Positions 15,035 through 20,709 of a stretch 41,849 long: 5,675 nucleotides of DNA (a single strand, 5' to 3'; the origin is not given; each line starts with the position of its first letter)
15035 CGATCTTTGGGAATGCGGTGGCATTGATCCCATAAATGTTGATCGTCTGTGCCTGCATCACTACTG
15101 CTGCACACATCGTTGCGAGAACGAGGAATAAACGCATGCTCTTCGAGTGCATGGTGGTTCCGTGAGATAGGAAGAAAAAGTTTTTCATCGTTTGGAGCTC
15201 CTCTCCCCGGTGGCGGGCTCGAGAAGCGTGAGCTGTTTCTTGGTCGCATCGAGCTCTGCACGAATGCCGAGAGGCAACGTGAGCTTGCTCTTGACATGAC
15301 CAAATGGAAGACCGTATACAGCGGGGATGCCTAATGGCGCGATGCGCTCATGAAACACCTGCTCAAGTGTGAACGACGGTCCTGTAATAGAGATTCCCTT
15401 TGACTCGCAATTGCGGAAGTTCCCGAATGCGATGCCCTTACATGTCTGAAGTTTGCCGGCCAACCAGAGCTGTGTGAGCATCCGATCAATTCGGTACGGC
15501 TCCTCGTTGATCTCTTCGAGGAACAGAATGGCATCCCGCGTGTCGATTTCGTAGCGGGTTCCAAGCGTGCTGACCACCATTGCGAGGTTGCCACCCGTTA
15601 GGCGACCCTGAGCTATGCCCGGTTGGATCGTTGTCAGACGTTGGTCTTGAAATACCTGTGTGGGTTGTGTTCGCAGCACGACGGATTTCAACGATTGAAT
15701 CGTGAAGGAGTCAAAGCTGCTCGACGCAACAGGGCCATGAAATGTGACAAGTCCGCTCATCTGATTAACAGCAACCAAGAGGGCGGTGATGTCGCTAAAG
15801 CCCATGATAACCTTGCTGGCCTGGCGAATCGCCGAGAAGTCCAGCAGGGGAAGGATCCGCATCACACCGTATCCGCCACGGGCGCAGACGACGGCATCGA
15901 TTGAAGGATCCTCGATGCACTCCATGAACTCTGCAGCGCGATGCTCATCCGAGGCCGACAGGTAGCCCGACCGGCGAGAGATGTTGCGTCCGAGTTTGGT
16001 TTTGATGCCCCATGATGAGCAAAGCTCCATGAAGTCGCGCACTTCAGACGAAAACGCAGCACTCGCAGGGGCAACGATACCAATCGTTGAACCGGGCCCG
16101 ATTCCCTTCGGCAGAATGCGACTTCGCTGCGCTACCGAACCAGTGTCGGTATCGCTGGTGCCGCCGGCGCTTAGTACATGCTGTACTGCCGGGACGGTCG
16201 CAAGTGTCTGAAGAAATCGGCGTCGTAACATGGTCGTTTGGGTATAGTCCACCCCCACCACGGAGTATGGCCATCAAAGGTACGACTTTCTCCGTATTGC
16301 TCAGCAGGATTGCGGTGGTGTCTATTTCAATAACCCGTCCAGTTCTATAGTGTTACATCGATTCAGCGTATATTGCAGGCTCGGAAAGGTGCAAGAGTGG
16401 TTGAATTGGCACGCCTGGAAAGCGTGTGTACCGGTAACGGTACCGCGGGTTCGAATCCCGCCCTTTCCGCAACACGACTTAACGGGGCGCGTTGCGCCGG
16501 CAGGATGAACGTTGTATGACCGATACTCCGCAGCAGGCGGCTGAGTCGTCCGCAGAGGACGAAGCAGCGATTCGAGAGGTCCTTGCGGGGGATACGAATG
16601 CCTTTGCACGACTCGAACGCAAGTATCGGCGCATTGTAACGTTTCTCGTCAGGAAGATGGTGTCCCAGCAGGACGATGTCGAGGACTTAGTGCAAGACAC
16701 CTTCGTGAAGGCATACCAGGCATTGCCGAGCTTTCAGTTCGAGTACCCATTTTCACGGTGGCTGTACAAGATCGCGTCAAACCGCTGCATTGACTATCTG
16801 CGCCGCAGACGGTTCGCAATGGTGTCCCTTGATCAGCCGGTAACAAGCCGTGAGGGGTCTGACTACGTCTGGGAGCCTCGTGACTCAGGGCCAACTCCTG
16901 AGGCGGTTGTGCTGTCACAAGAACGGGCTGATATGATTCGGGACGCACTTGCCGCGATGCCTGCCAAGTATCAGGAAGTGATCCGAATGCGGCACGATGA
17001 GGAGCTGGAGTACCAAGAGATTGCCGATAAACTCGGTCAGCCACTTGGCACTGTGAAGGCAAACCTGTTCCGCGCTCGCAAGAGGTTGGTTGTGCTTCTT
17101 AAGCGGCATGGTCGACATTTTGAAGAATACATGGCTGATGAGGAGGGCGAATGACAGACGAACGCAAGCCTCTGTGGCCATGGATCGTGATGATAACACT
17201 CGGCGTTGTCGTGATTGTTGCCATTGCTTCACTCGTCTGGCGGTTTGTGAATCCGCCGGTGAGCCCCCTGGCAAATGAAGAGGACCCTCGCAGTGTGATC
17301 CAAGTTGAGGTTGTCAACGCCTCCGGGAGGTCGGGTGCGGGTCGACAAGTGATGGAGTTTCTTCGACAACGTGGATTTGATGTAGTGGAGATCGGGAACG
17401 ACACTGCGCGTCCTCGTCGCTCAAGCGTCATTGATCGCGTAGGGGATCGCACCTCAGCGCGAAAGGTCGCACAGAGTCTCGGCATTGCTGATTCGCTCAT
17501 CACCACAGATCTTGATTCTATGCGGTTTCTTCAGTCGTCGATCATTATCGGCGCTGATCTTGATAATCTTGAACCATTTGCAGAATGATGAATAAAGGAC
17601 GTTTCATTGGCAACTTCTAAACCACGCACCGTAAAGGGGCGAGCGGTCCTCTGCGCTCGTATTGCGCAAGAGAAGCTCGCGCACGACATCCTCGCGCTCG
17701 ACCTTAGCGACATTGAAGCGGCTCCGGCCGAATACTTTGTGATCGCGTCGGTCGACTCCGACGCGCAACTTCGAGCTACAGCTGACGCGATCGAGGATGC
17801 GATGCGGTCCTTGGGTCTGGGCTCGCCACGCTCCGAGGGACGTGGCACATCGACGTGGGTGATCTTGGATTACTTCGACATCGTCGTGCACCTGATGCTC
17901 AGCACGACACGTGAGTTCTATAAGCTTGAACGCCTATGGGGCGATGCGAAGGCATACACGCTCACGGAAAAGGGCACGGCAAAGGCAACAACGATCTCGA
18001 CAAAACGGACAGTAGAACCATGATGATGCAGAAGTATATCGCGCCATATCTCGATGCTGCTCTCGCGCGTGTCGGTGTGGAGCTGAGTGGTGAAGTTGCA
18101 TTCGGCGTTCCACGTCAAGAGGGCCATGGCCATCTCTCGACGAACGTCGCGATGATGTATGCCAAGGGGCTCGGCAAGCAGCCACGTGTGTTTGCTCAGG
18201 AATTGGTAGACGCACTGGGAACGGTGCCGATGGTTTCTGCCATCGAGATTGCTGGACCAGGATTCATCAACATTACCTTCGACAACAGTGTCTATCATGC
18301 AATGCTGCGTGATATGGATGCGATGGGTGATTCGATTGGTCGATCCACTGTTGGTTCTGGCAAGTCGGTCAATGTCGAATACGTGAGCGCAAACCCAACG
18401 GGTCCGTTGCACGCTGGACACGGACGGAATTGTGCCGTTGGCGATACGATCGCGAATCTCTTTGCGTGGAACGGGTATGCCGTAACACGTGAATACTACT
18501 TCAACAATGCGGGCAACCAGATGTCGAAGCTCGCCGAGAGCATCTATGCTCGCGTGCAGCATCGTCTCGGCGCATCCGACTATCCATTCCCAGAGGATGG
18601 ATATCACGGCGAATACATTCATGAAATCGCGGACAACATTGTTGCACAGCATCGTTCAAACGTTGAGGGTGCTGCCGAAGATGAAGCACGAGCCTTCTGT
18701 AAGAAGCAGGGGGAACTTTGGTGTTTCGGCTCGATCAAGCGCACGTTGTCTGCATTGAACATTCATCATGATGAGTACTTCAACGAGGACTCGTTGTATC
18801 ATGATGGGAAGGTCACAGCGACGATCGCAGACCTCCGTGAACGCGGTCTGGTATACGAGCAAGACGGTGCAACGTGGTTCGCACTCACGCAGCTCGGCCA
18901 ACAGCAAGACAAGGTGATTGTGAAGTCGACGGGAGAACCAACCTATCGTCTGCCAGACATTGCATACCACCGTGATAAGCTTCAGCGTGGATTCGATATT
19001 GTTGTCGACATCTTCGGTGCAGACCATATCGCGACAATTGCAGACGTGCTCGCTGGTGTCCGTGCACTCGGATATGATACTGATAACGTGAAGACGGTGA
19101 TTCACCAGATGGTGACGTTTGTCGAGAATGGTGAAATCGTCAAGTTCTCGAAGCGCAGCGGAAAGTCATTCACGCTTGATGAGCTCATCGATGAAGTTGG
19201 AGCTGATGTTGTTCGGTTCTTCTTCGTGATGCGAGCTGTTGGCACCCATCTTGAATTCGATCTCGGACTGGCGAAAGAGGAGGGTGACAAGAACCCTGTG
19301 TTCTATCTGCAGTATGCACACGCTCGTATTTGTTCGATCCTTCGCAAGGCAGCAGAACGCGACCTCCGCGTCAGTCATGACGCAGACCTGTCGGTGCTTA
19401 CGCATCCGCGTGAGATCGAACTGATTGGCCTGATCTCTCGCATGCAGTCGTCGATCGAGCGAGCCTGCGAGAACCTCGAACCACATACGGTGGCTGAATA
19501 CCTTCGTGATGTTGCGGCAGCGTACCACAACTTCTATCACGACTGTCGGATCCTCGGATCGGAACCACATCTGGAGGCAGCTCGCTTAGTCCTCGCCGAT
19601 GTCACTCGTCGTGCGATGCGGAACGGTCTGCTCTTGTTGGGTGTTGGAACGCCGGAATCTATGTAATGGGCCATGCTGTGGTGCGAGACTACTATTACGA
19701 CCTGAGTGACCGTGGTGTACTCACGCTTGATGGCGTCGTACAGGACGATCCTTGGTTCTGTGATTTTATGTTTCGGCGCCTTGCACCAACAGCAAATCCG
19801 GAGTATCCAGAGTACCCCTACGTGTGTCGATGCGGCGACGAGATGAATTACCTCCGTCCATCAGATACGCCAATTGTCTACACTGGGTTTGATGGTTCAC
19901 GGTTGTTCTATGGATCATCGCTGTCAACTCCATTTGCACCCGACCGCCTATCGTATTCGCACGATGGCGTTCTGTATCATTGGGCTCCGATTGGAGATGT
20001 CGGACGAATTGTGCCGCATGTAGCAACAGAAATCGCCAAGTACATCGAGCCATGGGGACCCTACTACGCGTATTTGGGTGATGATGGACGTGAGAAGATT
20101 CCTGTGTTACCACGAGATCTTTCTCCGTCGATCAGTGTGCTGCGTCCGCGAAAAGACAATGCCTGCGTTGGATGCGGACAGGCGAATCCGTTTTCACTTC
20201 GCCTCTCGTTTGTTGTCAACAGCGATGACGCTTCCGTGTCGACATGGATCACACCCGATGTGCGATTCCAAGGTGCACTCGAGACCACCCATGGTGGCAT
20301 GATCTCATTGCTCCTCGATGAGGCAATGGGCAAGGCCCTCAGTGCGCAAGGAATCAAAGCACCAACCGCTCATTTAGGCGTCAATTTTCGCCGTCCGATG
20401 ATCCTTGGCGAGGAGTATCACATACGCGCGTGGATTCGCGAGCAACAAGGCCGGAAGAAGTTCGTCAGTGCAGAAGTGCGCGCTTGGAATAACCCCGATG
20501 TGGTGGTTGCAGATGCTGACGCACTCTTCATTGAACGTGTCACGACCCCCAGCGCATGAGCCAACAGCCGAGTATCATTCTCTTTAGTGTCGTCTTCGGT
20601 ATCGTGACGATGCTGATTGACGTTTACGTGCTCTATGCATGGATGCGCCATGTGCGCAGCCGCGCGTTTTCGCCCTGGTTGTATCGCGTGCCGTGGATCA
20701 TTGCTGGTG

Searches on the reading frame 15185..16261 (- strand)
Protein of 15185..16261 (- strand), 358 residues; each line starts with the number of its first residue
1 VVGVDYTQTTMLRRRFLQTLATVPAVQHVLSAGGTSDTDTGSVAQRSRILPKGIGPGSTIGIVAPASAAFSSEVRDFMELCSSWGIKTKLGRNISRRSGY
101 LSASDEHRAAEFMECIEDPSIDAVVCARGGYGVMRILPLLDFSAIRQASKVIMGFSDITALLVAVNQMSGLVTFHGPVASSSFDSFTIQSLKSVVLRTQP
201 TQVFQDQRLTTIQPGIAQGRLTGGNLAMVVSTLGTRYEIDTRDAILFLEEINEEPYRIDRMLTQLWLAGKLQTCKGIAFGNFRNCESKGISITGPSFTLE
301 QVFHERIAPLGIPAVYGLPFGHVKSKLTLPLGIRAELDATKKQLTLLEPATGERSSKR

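Call 15: search_protein_families(library=pfam, proteins=[window:15185-16261:-], max_evalue=0.001)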
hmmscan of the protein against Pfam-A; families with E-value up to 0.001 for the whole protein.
window:15185-16261:- (358 aa): 2 families
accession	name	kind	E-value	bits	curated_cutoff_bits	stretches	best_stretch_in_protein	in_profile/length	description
PF17676.7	Peptidase_S66C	-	3.3e-39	134.6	23.7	1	218-337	1-120/120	LD-carboxypeptidase C-terminal domain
PF02016.21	Peptidase_S66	-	3.1e-38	131.1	25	1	60-176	1-121/121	LD-carboxypeptidase N-terminal domain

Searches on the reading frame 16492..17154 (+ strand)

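Call 15: search_protein_families(library=pfam, proteins=[window:16492-17154:+], max_evalue=0.001)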
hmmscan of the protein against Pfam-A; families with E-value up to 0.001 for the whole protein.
window:16492-17154:+ (220 aa): 3 families
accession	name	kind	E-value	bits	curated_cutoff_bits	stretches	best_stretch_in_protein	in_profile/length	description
PF04542.20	Sigma70_r2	-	1.5e-18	66.7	24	1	43-107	3-69/71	Sigma-70 region 2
PF08281.18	Sigma70_r4_2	-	2.2e-17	62.9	25.7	1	147-199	2-54/54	Sigma-70, region 4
PF04545.22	Sigma70_r4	-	2e-10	40.4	24.1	1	152-199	1-48/50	Sigma-70, region 4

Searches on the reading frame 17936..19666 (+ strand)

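Call 15: search_protein_families(library=pfam, proteins=[window:17936-19666:+], max_evalue=0.001)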
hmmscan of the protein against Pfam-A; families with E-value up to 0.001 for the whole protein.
window:17936-19666:+ (576 aa): 5 families
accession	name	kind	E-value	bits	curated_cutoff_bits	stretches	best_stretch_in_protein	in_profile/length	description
PF05746.21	DALR_1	-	1.4e-33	115.9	22.3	1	458-576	1-117/117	DALR anticodon binding domain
PF00750.26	tRNA-synt_1d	-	1.9e-25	90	23.3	1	140-421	17-298/349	tRNA synthetases class I (R), catalytic domain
PF03485.21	Arg_tRNA_synt_N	-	3.8e-17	63.1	21.5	1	38-115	6-85/85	Arginyl tRNA synthetase N terminal domain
PF09334.17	tRNA-synt_1g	-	0.00066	19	20.1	0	267-319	74-126/391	tRNA synthetases class I (M)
PF01406.26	tRNA-synt_1e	-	0.00068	19.5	27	0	157-317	22-133/301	tRNA synthetases class I (C) catalytic domain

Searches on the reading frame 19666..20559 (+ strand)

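Call 15: search_protein_families(library=pfam, proteins=[window:19666-20559:+], max_evalue=0.001)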
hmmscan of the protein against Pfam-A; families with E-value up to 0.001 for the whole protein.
window:19666-20559:+ (297 aa): 3 families
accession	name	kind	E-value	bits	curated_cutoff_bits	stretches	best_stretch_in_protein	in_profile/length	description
PF14956.11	DUF4505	-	1.5e-15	57.9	27.3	1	6-128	9-151/177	Domain of unknown function (DUF4505)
PF03061.28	4HBT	-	8.2e-10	39.3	20.6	1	207-273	3-72/79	Thioesterase superfamily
PF17283.8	Zn_ribbon_SprT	-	0.00053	20.4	28.1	0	49-68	2-22/38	SprT-like zinc ribbon domain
